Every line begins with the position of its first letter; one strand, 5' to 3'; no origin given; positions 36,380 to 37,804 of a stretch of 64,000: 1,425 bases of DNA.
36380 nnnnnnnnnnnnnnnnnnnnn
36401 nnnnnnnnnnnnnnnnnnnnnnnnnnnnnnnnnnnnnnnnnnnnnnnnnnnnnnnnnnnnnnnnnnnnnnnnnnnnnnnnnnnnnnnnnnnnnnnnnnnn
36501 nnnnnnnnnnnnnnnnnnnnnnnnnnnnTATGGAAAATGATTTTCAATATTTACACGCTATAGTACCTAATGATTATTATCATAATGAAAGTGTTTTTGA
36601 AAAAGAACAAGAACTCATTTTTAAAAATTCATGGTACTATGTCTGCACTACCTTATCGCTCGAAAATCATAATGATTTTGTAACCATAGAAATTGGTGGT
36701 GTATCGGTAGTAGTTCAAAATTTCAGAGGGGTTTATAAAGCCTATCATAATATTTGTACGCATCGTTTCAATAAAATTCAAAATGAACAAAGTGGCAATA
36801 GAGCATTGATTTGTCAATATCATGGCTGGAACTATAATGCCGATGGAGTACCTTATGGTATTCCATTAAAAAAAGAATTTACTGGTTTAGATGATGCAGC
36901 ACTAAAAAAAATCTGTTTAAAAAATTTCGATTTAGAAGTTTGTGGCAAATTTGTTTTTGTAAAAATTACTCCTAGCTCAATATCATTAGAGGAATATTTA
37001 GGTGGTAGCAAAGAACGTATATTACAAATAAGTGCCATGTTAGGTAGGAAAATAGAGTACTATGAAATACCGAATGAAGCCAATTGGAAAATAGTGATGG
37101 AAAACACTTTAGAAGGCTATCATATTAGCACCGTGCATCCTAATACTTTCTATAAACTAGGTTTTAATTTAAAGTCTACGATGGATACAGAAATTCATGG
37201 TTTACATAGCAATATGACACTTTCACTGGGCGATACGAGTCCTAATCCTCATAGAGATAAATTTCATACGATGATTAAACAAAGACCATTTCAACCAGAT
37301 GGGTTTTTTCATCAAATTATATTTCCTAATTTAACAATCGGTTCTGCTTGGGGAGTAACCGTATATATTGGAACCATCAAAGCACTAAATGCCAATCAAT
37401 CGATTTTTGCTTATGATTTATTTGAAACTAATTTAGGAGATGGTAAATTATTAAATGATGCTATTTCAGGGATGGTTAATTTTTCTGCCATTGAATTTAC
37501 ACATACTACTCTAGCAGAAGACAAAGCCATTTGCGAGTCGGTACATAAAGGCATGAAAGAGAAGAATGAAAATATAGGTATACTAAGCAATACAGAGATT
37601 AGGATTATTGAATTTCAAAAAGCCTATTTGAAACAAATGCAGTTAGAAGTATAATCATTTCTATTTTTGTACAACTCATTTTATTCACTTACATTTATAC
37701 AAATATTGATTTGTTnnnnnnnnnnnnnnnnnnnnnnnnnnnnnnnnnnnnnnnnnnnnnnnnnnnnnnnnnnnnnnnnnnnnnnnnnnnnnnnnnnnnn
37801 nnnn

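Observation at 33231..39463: Uncharacterised seven-gene operon: ArnC-like GT2, two KAS III, ACP, Rieske oxygenase, SDR and WecD-like GNAT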

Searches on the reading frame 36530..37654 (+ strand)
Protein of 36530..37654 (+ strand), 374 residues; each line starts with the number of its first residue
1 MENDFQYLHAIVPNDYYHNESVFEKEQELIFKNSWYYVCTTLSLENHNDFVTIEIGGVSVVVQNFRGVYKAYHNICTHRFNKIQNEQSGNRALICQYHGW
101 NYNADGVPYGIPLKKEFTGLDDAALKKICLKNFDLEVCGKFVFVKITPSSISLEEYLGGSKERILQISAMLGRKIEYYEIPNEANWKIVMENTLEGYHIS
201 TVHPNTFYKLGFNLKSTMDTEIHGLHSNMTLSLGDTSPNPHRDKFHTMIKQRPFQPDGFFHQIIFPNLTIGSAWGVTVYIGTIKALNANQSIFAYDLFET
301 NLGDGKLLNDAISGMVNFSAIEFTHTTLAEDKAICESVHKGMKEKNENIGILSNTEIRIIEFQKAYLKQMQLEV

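Call 3: search_protein_families(library=pfam, proteins=[window:36530-37654:+], max_evalue=0.01)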
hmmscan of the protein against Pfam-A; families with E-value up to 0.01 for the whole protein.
window:36530-37654:+ (374 aa): 2 families
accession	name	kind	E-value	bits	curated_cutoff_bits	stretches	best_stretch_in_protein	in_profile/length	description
PF00848.25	Ring_hydroxyl_A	-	9.7e-20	71.8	24.9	2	175-271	7-111/208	Ring hydroxylating alpha subunit (catalytic domain)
PF00355.32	Rieske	-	1.3e-15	57.5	20.3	1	34-116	1-83/88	Rieske [2Fe-2S] domain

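Call 4: search_protein_families(library=ncbifam, proteins=[window:36530-37654:+], max_evalue=0.01)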
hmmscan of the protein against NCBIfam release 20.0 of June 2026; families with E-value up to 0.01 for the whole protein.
window:36530-37654:+ (374 aa): 6 families
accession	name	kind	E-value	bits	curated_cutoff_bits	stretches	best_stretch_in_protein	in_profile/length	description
NF058607.1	GlBtMonoOxGbcA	equivalog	6.5e-30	103.9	670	1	12-208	33-227/420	glycine betaine monooxygenase oxygenase subunit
NF041684.1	ant_diox_AndAc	equivalog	3.4e-25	88.5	750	1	12-232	23-254/418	anthranilate 1,2-dioxygenase large subunit AndAc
TIGR03228.1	anthran_1_2_A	equivalog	1.1e-23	83.6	671.9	1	14-206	18-216/438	anthranilate 1,2-dioxygenase large subunit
TIGR03229.1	benzo_1_2_benA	equivalog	3.2e-20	72.4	780.95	1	15-205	19-217/433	benzoate 1,2-dioxygenase large subunit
NF042946.1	3PPDioc_HcaE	equivalog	1.7e-16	60.3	830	1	15-160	19-166/450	3-phenylpropionate/cinnamic acid dioxygenase subunit alpha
NF052579.1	BetMthstMoxSdmAMthl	equivalog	1.3e-06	27.7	600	1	33-149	16-127/351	4beta-methylsterol monooxygenase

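Call 15: search_solved_structures(query=window:36530-37651:+, max_evalue=0.001, show_alignments=1)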
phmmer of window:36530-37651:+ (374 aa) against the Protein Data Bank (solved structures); distinct sequences matched with E-value up to 0.001: 37.
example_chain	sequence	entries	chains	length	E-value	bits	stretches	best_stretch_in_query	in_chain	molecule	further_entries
6y9c_A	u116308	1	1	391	4.1e-25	91.8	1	13-345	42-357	Carnitine monooxygenase oxygenase subunit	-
6y8j_A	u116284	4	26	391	4.1e-25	91.8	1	13-345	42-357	Carnitine monooxygenase oxygenase subunit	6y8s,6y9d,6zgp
2ckf_A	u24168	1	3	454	1.3e-20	76.9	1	16-212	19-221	RING-HYDROXYLATING DIOXYGENASE ALPHA SUBUNIT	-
2gbw_A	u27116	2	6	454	1.5e-20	76.8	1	15-214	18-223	Biphenyl 2,3-Dioxygenase Alpha Subunit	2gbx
9jp5_A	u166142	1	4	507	8.6e-20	74.3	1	10-205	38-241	Phthalate 3,4-dioxygenase alpha subunit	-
9o71_A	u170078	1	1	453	2.1e-18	69.7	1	12-204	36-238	Phenylpropionate dioxygenase-like ring-hydroxylating dioxygenase large terminal subunit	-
7yls_B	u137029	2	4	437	2.7e-18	69.4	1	12-204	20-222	Rieske (2Fe-2S) domain protein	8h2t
3vca_A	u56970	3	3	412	3.1e-17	65.9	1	15-205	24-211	Ring-hydroxylating dioxygenase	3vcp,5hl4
4qup_A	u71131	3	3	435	3.5e-17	65.7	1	15-205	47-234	Monoxygenase; demethylase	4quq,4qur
5xbp_A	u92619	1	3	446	3.6e-17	65.7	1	19-205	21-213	3NT oxygenase alpha subunit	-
2bmo_A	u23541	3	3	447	7e-17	64.7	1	19-205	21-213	OXYGENASE-ALPHA NBDO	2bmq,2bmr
3n0q_A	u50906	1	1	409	9.1e-17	64.3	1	14-205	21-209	Putative aromatic-ring hydroxylating dioxygenase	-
4hjl_A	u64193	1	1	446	6e-16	61.6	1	18-207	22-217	Naphthalene 1,2-dioxygenase subunit alpha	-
1eg9_A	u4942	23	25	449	6.1e-16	61.6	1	18-207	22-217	PROTEIN (NAPHTHALENE 1,2-DIOXYGENASE ALPHA SUBUNIT) | NAPHTHALENE 1,2-DIOXYGENASE | NAPHTHALENE 1,2-DIOXYGENASE ALPHA SUBUNIT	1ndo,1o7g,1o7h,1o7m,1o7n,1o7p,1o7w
2hmj_A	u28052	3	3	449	6.4e-16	61.6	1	18-207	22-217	Naphthalene 1,2-dioxygenase alpha subunit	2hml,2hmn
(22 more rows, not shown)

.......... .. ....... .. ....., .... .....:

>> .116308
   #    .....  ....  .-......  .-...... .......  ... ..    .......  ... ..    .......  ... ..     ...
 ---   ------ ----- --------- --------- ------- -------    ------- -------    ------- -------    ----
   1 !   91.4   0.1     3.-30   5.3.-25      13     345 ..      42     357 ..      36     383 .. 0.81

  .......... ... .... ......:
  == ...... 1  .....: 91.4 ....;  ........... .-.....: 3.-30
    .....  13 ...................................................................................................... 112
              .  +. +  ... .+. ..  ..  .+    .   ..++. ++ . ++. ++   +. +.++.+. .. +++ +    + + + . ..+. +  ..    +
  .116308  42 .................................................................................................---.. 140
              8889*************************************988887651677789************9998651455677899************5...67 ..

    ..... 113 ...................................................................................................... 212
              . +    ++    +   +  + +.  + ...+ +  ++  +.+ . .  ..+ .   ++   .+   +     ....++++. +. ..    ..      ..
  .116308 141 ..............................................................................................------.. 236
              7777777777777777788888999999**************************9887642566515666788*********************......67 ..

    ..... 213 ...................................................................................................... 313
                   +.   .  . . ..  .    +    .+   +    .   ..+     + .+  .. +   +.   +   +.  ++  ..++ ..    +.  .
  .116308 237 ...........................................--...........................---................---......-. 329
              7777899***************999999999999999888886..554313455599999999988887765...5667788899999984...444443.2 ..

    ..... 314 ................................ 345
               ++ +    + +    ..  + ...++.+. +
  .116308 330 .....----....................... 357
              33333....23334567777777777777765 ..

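Call 19: find_homologous_proteins(query=window:36530-37651:+, max_evalue=1e-30)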
Query window:36530-37651:+ (374 aa): 138 proteins with E <= 1e-30 among 1170 candidates; the best 120 are listed.
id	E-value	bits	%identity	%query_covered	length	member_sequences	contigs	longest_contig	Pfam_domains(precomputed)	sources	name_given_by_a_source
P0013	7.3e-256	866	100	100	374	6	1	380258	PF00355.33,PF00848.26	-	-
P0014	8.3e-185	632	70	100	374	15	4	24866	PF00355.33,PF00848.26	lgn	-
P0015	2.8e-180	617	68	100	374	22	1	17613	PF00355.33,PF00848.26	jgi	jgi:phenylpropionate dioxygenase-like ring-hydroxylating dioxygenase large terminal subunit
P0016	3.3e-154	531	59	100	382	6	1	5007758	PF00355.33,PF00848.26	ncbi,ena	-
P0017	3.5e-153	528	60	99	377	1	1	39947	PF00355.33,PF00848.26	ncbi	-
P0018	6.5e-152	524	59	99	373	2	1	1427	PF00355.33,PF00848.26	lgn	-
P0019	4.9e-151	521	60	97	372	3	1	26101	PF00355.33,PF00848.26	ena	-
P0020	8.4e-151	520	59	98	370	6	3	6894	PF00355.33,PF00848.26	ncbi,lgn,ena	-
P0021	1.8e-149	516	59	97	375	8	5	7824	PF00355.33,PF00848.26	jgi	jgi:phenylpropionate dioxygenase-like ring-hydroxylating dioxygenase large terminal subunit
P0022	4.3e-149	515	58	97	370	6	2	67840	PF00355.33,PF00848.26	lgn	-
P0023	4.3e-149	515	57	100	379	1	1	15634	PF00355.33,PF00848.26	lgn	-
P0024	6.5e-149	514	58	98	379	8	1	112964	PF00355.33,PF00848.26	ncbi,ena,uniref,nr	ncbi:SRPBCC family protein [Jiulongibacter sediminis]|uniref:aromatic ring-hydroxylating oxygenase s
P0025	9.5e-149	514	59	99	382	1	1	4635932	PF00355.33,PF00848.26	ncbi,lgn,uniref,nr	ncbi:aromatic ring-hydroxylating dioxygenase subunit alpha [Marinilongibacter aquaticus]|uniref:arom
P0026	1.6e-146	506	58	98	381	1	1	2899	PF00355.33,PF00848.26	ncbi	-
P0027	3.2e-146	505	55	99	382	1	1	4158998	PF00355.33,PF00848.26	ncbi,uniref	ncbi:aromatic ring-hydroxylating oxygenase subunit alpha [Jiulongibacter sp. NS-SX5]|uniref:aromatic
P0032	5.8e-97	343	42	98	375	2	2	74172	PF00355.33,PF00848.26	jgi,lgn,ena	jgi:phenylpropionate dioxygenase-like ring-hydroxylating dioxygenase large terminal subunit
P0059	2.3e-74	269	38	96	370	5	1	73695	PF00355.33,PF00848.26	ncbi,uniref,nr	ncbi:Rieske 2Fe-2S domain-containing protein [Nostoc sp. KVJ3]|uniref:aromatic ring-hydroxylating ox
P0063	1.1e-73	267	39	96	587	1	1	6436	PF00132.31,PF00355.33,PF00848.26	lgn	-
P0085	3.4e-70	255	37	96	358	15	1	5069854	PF00355.33,PF00848.26,PF19112.7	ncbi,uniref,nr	ncbi:aromatic ring-hydroxylating oxygenase subunit alpha [Chryseobacterium aureum]|uniref:aromatic r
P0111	3.2e-64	235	36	98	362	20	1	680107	PF00355.33,PF00848.26,PF19112.7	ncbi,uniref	ncbi:aromatic ring-hydroxylating dioxygenase subunit alpha [Flavobacterium sp. FlaQc-52]|uniref:arom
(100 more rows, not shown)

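Call 21: find_encoding_contigs(protein=P0025, flank=10000, max_places=2)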
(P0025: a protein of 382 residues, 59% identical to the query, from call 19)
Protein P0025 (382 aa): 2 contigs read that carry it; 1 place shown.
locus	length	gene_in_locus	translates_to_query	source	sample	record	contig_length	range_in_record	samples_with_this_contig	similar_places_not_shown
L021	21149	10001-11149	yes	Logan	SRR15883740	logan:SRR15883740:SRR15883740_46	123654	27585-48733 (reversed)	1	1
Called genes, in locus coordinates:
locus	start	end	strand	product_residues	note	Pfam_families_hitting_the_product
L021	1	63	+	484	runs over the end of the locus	PF13520:AA_permease_2, PF00324:AA_permease, PF13906:AA_permease_C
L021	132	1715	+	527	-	PF01235:Na_Ala_symp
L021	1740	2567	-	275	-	PF01063:Aminotran_4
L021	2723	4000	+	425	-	PF03993:DUF349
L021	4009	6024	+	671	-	PF13231:PMT_2 (weak)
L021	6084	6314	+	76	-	PF00550:PP-binding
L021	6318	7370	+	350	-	PF08545:ACP_syn_III, PF08541:ACP_syn_III_C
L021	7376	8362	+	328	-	PF00195:Chal_sti_synt_N, PF08545:ACP_syn_III, PF08541:ACP_syn_III_C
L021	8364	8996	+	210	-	PF17836:PglD_N, PF00132:Hexapep (faint)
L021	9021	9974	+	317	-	PF00535:Glycos_transf_2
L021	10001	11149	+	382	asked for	PF00355:Rieske, PF00848:Ring_hydroxyl_A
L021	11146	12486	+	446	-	PF00070:Pyr_redox (faint), PF00890:FAD_binding_2 (faint), PF01266:DAO, PF01593:Amino_oxidase, PF03486:HI0933_like (faint), PF07992:Pyr_redox_2 (weak), PF12831:FAD_oxidored, PF13450:NAD_binding_8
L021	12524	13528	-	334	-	PF14100:DUF6807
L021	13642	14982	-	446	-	PF01408:GFO_IDH_MocA, PF22725:GFO_IDH_MocA_C3 (faint)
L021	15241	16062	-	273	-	PF01790:LGT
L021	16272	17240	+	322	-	PF01118:Semialdhyde_dh, PF02774:Semialdhyde_dhC, PF22698:Semialdhyde_dhC_1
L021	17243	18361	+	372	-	PF00202:Aminotran_3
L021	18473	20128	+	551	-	PF07859:Abhydrolase_3 (faint), PF00135:COesterase, PF20434:BD-FAE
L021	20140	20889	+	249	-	PF13483:Lactamase_B_3, PF12706:Lactamase_B_2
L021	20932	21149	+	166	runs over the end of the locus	-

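Call 22: find_encoding_contigs(protein=P0085, flank=10000, max_places=2)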
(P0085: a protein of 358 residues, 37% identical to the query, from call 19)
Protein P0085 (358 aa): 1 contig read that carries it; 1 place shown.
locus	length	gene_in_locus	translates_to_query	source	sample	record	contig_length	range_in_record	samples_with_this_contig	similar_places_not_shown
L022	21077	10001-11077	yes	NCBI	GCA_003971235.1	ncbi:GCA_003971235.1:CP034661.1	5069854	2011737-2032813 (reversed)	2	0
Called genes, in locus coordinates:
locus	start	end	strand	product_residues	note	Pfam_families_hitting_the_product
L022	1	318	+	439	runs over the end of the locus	PF13440:Polysacc_synt_3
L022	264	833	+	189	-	PF00132:Hexapep, PF14602:Hexapep_2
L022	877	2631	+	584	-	PF13522:GATase_6, PF13537:GATase_7, PF00733:Asn_synthase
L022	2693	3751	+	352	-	PF02350:Epimerase_2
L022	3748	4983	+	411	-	PF13439:Glyco_transf_4, PF00534:Glycos_transf_1 (weak), PF13692:Glyco_trans_1_4 (weak)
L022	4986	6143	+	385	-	-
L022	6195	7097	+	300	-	PF00535:Glycos_transf_2, PF13641:Glyco_tranf_2_3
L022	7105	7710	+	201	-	PF02397:Bac_transf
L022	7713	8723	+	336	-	PF00195:Chal_sti_synt_N, PF08545:ACP_syn_III, PF08541:ACP_syn_III_C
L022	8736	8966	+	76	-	PF00550:PP-binding (weak)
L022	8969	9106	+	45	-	-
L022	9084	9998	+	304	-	PF00195:Chal_sti_synt_N (weak), PF08545:ACP_syn_III, PF08541:ACP_syn_III_C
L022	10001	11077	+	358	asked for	PF00355:Rieske, PF00848:Ring_hydroxyl_A, PF19112:VanA_C (weak)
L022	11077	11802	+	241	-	PF00106:adh_short, PF01370:Epimerase (weak), PF08659:KR, PF13460:NAD_binding_10 (weak), PF13561:adh_short_C2, PF23441:SDR (faint)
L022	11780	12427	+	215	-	PF17836:PglD_N (weak), PF21711:DCTN5 (weak), PF25084:LbH_EIF2B (faint), PF25087:GMPPB_C (weak), PF00132:Hexapep, PF14602:Hexapep_2 (weak)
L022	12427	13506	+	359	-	PF00970:FAD_binding_6, PF00175:NAD_binding_1, PF08030:NAD_binding_6, PF00111:Fer2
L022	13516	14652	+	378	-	PF01041:DegT_DnrJ_EryC1, PF00155:Aminotran_1_2 (weak)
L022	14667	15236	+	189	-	PF02397:Bac_transf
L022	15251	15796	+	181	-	PF00908:dTDP_sugar_isom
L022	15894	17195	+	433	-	PF00919:UPF0004, PF04055:Radical_SAM, PF18693:TRAM_2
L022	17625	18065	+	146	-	PF13384:HTH_23, PF06056:Terminase_5 (weak), PF13518:HTH_28 (weak), PF13551:HTH_29 (weak)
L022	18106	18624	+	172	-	PF13358:DDE_3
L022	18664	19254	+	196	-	PF26696:PTL_trimer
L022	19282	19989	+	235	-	-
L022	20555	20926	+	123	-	PF03330:DPBB_1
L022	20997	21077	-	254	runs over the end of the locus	PF03372:Exo_endo_phos, PF14529:Exo_endo_phos_2 (faint)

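Call 36: find_encoding_contigs(protein=P0016, flank=10000, max_places=1)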
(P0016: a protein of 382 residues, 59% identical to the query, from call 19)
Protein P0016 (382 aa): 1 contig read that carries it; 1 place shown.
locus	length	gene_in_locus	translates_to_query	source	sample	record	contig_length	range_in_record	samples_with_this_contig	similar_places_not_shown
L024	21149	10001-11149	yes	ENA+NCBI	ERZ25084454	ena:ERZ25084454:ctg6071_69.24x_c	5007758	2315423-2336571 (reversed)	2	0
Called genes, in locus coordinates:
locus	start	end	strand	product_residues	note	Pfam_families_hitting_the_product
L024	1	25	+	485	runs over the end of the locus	PF13520:AA_permease_2, PF00324:AA_permease, PF13906:AA_permease_C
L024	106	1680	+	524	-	PF01235:Na_Ala_symp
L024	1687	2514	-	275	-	PF01063:Aminotran_4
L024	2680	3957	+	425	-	PF03993:DUF349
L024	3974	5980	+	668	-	PF13231:PMT_2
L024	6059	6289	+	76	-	PF00550:PP-binding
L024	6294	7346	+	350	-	PF08545:ACP_syn_III, PF08541:ACP_syn_III_C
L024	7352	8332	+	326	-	PF00195:Chal_sti_synt_N (weak), PF08545:ACP_syn_III, PF08541:ACP_syn_III_C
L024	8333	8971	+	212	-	PF17836:PglD_N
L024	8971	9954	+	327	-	PF00535:Glycos_transf_2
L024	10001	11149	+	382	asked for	PF00355:Rieske, PF00848:Ring_hydroxyl_A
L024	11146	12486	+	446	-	PF00070:Pyr_redox (faint), PF00890:FAD_binding_2 (faint), PF01266:DAO (weak), PF01593:Amino_oxidase, PF03486:HI0933_like (faint), PF07992:Pyr_redox_2 (faint), PF12831:FAD_oxidored (weak), PF13450:NAD_binding_8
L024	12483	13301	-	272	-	PF01790:LGT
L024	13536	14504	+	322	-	PF01118:Semialdhyde_dh, PF02774:Semialdhyde_dhC (weak), PF22698:Semialdhyde_dhC_1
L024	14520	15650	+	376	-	PF00202:Aminotran_3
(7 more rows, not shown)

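Call 37: find_encoding_contigs(protein=P0059, flank=10000, max_places=1)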
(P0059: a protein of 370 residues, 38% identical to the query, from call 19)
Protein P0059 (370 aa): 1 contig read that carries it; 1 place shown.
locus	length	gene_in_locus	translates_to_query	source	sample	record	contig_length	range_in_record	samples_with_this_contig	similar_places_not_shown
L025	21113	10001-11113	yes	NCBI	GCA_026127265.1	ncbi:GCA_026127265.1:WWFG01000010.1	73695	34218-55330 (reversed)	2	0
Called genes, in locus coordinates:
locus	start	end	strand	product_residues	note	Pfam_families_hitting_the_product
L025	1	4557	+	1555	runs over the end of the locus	PF00109:ketoacyl-synt, PF02801:Ketoacyl-synt_C, PF16197:KAsynt_C_assoc, PF00109:ketoacyl-synt, PF02801:Ketoacyl-synt_C, PF16197:KAsynt_C_assoc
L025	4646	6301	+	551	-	PF18328:PfaD_N, PF03060:NMO, PF21607:FabD_helical_ins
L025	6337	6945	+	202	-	PF13469:Sulfotransfer_3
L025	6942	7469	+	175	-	PF13469:Sulfotransfer_3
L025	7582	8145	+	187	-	PF01583:APS_kinase, PF13671:AAA_33 (faint)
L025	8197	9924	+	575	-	PF02543:Carbam_trans_N, PF16861:Carbam_trans_C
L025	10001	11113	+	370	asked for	PF00355:Rieske, PF00848:Ring_hydroxyl_A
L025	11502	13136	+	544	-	PF00664:ABC_membrane, PF00005:ABC_tran, PF02463:SMC_N (faint), PF13304:AAA_21 (faint)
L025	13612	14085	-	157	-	-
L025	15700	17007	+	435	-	PF13546:DDE_5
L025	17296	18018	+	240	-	-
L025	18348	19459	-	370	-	PF13565:HTH_32, PF13358:DDE_3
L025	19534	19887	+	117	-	-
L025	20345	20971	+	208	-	PF03033:Glyco_transf_28 (weak)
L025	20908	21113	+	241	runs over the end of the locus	PF00201:UDPGT, PF04101:Glyco_tran_28_C, PF06722:EryCIII-like_C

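Call 38: find_encoding_contigs(protein=P0063, flank=10000, max_places=1)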
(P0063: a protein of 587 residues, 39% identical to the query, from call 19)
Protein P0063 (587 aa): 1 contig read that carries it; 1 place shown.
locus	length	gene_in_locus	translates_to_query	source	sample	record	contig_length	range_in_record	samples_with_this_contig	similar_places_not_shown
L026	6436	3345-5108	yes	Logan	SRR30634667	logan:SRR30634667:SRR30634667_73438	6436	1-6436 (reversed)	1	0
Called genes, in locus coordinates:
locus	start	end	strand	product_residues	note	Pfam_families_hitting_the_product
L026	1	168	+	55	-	?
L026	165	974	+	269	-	PF00702:Hydrolase, PF13419:HAD_2, PF13242:Hydrolase_like (weak)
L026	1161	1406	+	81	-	PF00550:PP-binding (weak)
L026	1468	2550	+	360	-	PF08545:ACP_syn_III, PF08541:ACP_syn_III_C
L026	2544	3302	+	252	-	PF00106:adh_short, PF08659:KR, PF13561:adh_short_C2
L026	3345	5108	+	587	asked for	PF00355:Rieske, PF00848:Ring_hydroxyl_A, PF00132:Hexapep (weak)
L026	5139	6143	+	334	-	PF00195:Chal_sti_synt_N, PF00108:Thiolase_N (weak), PF08545:ACP_syn_III, PF08541:ACP_syn_III_C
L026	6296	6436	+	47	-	?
